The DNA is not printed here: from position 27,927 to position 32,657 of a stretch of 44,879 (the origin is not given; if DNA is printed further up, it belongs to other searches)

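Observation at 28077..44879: Tape-measure gene interrupted by four group I introns and encoding about 3,040 codons so far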

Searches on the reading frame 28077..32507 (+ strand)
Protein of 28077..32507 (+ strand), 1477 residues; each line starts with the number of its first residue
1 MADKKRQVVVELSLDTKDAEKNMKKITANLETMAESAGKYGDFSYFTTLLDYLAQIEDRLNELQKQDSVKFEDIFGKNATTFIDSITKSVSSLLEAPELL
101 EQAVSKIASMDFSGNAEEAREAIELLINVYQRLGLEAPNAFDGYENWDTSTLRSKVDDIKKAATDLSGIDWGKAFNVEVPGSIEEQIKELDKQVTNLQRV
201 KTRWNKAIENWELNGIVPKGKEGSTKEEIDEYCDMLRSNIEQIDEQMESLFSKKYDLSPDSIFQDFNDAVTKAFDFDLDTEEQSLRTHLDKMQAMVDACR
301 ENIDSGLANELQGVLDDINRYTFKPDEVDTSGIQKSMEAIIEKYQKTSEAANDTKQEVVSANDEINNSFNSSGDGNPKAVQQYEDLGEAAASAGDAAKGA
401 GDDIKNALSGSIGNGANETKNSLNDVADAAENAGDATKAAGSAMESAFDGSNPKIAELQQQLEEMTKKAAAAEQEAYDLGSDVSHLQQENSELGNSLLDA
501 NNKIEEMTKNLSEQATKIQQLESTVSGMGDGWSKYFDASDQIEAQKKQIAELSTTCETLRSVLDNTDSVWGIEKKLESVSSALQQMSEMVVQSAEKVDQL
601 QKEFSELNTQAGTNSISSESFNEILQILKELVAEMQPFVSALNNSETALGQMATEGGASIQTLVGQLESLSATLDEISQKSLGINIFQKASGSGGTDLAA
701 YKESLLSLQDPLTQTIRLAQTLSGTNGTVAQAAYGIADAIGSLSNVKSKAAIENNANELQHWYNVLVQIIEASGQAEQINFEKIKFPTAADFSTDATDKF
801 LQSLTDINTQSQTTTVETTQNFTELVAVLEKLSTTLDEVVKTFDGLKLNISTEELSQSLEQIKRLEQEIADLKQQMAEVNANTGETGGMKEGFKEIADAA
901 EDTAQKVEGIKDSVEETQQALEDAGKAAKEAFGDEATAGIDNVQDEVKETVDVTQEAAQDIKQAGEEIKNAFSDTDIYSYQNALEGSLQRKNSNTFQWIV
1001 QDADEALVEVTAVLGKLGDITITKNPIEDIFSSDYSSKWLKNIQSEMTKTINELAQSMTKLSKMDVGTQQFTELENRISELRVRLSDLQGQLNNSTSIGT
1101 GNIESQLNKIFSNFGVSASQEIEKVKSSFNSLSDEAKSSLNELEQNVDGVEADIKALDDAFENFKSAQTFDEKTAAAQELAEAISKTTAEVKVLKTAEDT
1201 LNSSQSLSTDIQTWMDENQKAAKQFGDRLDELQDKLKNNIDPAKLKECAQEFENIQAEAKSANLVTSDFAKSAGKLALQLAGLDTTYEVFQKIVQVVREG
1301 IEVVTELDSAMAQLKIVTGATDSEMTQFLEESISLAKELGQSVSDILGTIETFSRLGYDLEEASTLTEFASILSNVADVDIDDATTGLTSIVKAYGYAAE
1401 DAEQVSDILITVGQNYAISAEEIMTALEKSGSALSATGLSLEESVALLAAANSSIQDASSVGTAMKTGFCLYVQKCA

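Call 14: search_protein_families(library=pfam, proteins=[window:28077-32507:+], max_evalue=0.01)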
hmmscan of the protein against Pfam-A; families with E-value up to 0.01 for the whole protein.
window:28077-32507:+ (1477 aa): 4 families
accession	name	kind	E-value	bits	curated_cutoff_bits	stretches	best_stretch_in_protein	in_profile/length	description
PF10145.14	PhageMin_Tail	-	3.2e-19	70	33.2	2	1335-1467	3-140/201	Phage-related minor tail protein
PF10157.14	BORCS6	-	0.00065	20.3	35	1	797-876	23-97/101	BLOC-1-related complex sub-unit 6 C-terminal helix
PF25600.1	TRIM_CC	-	0.0011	19.3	30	1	798-880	9-84/142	TRIM protein coiled-coil region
PF05622.17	HOOK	-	0.0016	17.7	35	1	438-524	304-393/514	HOOK protein coiled-coil region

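Call 15: search_protein_families(library=phrogs, proteins=[window:28077-32507:+], max_evalue=0.001)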
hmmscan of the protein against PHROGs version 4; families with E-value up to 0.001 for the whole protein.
window:28077-32507:+ (1477 aa): 17 families
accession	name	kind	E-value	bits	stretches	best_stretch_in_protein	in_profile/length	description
phrog_4211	-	tail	7.5e-46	156.9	1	1294-1467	603-776/2625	tail length tape measure protein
phrog_1272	-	tail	2e-26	93.1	1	1102-1469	67-428/1606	tail length tape measure protein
phrog_14917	-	tail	2.1e-22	79.5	1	1244-1469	277-502/2249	tail length tape measure protein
phrog_28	-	tail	2.2e-21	77.2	1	1045-1466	73-446/1228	tail length tape measure protein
phrog_167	-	tail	3.5e-19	69.1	2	1070-1469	100-450/1555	tail length tape measure protein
phrog_991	-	tail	7e-18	64.6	1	1209-1468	187-464/1966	tail length tape measure protein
phrog_2335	-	tail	7.7e-14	51.6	1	798-1342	25-531/1536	tail length tape measure protein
phrog_5218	-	unknown function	2.4e-13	50.1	1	1040-1469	31-396/1599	-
phrog_9696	-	tail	7.8e-13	48.1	1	1255-1467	35-244/1415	tail length tape measure protein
phrog_13137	-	tail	7.3e-12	45.6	1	1046-1459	117-537/541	tail length tape measure protein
phrog_77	-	DNA, RNA and nucleotide metabolism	5.1e-11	42.8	1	333-762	497-747/967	SbcC-like subunit of palindrome specific endonuclease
phrog_4704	-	tail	5.3e-11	42.9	1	1126-1469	48-384/625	tail length tape measure protein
phrog_14441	-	tail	1.2e-09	39.3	1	1304-1451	78-225/241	tail length tape measure protein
phrog_1533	-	tail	5e-09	35.3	0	417-561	75-217/1688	tail length tape measure protein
phrog_1535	-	tail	4e-08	32.9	1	1045-1394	16-289/1152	tail length tape measure protein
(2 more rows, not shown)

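Call 17: find_encoding_contigs(protein=window:28077-32507:+, flank=10000, max_places=6)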
Protein window:28077-32507:+ (1477 aa): 1 contig read that carries it; 1 place shown.
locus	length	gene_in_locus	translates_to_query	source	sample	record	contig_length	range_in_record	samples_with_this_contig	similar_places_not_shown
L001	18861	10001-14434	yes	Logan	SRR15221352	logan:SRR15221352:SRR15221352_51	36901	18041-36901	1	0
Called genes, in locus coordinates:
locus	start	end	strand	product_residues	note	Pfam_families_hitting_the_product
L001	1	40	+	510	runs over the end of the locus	PF27290:YonD_N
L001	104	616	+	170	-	-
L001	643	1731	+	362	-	PF27364:YonB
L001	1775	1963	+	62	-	-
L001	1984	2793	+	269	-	PF01541:GIY-YIG (weak), PF07460:NUMOD3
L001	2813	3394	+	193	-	-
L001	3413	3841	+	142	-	-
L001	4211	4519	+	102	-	-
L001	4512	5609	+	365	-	-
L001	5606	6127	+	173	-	PF27256:YomW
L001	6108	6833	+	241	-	-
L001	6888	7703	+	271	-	PF27173:YomU_Tube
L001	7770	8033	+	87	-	-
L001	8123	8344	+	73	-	-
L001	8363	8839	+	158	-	-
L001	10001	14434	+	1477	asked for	PF28019:HmpF (faint), PF10145:PhageMin_Tail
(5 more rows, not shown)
